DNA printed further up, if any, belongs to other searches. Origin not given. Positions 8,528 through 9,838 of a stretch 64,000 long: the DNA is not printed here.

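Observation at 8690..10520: Strand-asymmetric C-depleted, G+T-rich composition across the duplicated SBP domain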

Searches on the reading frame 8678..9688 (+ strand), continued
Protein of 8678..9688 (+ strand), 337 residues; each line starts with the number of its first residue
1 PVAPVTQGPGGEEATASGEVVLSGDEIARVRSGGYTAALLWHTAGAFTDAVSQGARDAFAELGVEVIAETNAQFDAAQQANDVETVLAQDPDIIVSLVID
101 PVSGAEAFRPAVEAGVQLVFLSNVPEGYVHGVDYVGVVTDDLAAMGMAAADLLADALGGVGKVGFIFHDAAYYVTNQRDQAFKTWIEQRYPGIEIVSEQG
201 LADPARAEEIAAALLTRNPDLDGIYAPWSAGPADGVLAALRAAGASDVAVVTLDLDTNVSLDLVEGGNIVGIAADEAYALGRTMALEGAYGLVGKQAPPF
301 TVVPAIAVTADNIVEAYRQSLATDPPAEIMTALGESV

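Call 56: search_protein_families(library=pfam, proteins=[L063:653-3148:+, L016:138-2207:+], max_evalue=0.01)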
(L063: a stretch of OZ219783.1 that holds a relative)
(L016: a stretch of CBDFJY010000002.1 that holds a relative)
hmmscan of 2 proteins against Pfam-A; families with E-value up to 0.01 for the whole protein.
L063:653-3148:+ (832 aa): 10 families
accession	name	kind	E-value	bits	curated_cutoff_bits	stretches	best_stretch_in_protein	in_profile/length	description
PF00041.27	fn3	-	6.8e-54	180.5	25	4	265-354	3-82/84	Fibronectin type III domain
PF16656.11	Pur_ac_phosph_N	-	5.9e-27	94.5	30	4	163-244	2-84/93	Purple acid Phosphatase, N-terminal domain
PF25788.1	Ig_Rha78A_N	-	3.5e-18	66.2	27.4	4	173-258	18-103/105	Rha78A-like, N-terminal immunoglobulin domain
PF25059.1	FN3_DSCAM-DSCAML_C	-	4e-17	62.8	39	0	320-357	44-81/89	DSCAM/DSCAML C-terminal Fn3-like domain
PF16655.11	PhoD_N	-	5.3e-16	59.4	30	0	215-242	54-81/90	PhoD-like phosphatase, N-terminal domain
PF24489.1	Ig_J_second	-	5.7e-09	36.4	27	0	291-351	28-88/105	Tip attachment protein J second Ig-like domain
PF21605.3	CRLF2-like_D2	-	7.5e-09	36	27.3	0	320-344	49-73/94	Cytokine receptor-like factor 2-like, D2 domain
PF07495.19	Y_Y_Y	-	1.1e-08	35.3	26.6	0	98-146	19-62/65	Y_Y_Y domain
PF11632.14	LcnG-beta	-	1.9e-06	28.3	29.4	0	56-82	20-46/61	Lactococcin G-beta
PF10179.15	NDNF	-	0.008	16.7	27.3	0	322-349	90-118/127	Neuron-derived neurotrophic factor, first Fn(III) domain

L016:138-2207:+ (690 aa): 6 families
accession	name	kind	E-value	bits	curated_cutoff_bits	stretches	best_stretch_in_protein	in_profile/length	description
PF03423.18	CBM_25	-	3e-14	53.7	27.3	0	153-236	19-99/106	Carbohydrate binding domain (family 25)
PF00395.25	SLH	-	8.3e-09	35.7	20.8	0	620-662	2-44/44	S-layer homology domain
PF18042.7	ORF_12_N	-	2e-06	28.6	26.7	0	221-252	54-88/94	ORF 12 gene product N-terminal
PF13356.12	Arm-DNA-bind_3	-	0.00016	22.2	27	0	56-75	16-35/83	Arm DNA-binding domain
PF14186.12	Aida_C2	-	0.00023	21.2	25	0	139-191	31-83/146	Axin interactor dorsalisation-associated protein, C-terminal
PF24551.1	SH3_Rv0428c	-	0.0022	18.5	27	0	60-81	4-25/55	Probable histone acetyltransferase Rv0428c SH3 domain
